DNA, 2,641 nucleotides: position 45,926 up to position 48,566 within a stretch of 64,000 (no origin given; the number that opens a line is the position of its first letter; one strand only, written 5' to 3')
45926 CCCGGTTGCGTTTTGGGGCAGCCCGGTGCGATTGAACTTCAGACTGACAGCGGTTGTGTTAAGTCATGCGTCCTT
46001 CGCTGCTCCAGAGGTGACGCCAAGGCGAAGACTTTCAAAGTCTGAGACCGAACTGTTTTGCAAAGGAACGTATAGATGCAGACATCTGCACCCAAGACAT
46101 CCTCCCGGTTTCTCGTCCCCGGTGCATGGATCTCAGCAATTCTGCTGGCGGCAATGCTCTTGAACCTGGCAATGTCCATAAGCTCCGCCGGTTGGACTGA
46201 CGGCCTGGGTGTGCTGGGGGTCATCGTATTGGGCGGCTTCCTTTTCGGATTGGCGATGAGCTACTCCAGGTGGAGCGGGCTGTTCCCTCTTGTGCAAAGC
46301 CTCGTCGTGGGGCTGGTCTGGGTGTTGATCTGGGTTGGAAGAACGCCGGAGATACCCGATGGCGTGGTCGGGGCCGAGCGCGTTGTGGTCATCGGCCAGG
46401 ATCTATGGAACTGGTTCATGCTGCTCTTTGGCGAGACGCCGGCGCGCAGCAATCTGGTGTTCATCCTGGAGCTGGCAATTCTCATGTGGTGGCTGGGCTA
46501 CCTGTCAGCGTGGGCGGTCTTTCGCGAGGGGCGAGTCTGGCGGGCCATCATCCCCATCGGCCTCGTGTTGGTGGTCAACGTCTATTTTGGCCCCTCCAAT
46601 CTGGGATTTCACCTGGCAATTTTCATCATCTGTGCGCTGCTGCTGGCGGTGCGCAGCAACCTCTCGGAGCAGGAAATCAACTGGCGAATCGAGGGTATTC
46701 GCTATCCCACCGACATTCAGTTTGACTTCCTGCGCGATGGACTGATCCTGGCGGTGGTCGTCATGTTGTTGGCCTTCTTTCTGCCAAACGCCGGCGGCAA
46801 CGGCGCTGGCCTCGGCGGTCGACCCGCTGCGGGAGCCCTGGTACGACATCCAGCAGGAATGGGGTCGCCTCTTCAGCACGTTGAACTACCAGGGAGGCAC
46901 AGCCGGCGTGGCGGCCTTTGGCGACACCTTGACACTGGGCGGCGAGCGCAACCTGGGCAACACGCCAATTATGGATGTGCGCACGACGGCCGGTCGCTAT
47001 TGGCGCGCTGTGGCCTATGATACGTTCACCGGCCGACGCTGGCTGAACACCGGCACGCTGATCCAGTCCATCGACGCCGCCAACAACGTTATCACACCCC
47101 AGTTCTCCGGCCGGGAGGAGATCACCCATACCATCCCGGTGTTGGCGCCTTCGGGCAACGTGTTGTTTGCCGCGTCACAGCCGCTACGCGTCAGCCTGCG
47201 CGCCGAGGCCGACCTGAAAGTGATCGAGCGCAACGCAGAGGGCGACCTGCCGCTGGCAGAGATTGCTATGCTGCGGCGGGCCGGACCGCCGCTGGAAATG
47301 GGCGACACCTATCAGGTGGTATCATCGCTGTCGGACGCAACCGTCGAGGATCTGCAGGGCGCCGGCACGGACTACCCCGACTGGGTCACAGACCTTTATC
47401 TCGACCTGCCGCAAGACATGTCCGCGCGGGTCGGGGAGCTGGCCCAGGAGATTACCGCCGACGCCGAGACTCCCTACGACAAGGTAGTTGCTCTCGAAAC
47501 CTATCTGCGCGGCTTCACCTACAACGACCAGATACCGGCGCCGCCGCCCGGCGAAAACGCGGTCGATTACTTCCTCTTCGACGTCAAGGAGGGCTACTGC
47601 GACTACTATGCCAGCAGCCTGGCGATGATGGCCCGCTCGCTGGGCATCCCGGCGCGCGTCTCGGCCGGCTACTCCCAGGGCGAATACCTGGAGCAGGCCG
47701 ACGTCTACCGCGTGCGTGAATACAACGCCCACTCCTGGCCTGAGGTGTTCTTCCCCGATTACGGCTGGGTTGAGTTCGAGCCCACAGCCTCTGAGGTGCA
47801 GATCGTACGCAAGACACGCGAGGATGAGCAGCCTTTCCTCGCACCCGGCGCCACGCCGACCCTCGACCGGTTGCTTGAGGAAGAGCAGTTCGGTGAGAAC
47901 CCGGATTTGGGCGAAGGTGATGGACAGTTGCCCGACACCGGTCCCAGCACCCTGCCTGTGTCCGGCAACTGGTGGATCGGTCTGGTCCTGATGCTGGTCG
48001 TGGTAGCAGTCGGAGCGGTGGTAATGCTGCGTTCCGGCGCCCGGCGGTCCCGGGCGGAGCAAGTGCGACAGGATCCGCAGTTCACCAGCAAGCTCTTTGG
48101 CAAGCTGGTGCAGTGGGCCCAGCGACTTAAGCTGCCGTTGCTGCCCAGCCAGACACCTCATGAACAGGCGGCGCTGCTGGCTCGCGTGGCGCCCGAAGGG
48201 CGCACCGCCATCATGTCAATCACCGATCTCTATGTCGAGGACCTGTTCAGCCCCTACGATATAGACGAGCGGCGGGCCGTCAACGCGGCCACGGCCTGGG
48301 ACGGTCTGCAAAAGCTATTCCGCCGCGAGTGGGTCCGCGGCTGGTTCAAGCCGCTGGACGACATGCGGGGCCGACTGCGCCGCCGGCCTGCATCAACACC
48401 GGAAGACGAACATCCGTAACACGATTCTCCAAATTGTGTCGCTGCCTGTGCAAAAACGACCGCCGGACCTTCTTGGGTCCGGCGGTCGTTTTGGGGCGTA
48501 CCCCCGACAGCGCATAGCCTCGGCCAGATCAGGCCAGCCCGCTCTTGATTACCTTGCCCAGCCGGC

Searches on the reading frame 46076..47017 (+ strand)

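Call 82: search_protein_families(library=pfam, proteins=[window:46076-47017:+], max_evalue=0.001)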
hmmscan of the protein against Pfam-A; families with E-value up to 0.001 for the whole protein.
window:46076-47017:+ (314 aa): 1 family
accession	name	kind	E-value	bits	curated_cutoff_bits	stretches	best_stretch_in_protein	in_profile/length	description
PF11992.13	TgpA_N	-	0.00025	20.6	30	1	23-237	3-178/333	TgpA N-terminal domain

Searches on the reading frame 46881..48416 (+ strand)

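Call 82: search_protein_families(library=pfam, proteins=[window:46881-48416:+], max_evalue=0.001)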
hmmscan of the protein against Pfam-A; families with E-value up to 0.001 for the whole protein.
window:46881-48416:+ (512 aa): 3 families
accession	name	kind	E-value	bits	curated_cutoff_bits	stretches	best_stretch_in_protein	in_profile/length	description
PF01841.26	Transglut_core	-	2e-26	92.8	23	1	186-301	2-108/108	Transglutaminase-like superfamily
PF11992.13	TgpA_N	-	1e-11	44.9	30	1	5-152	194-330/333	TgpA N-terminal domain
PF13559.11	DUF4129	-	3.2e-07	30.7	24.8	1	408-474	4-69/69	Domain of unknown function (DUF4129)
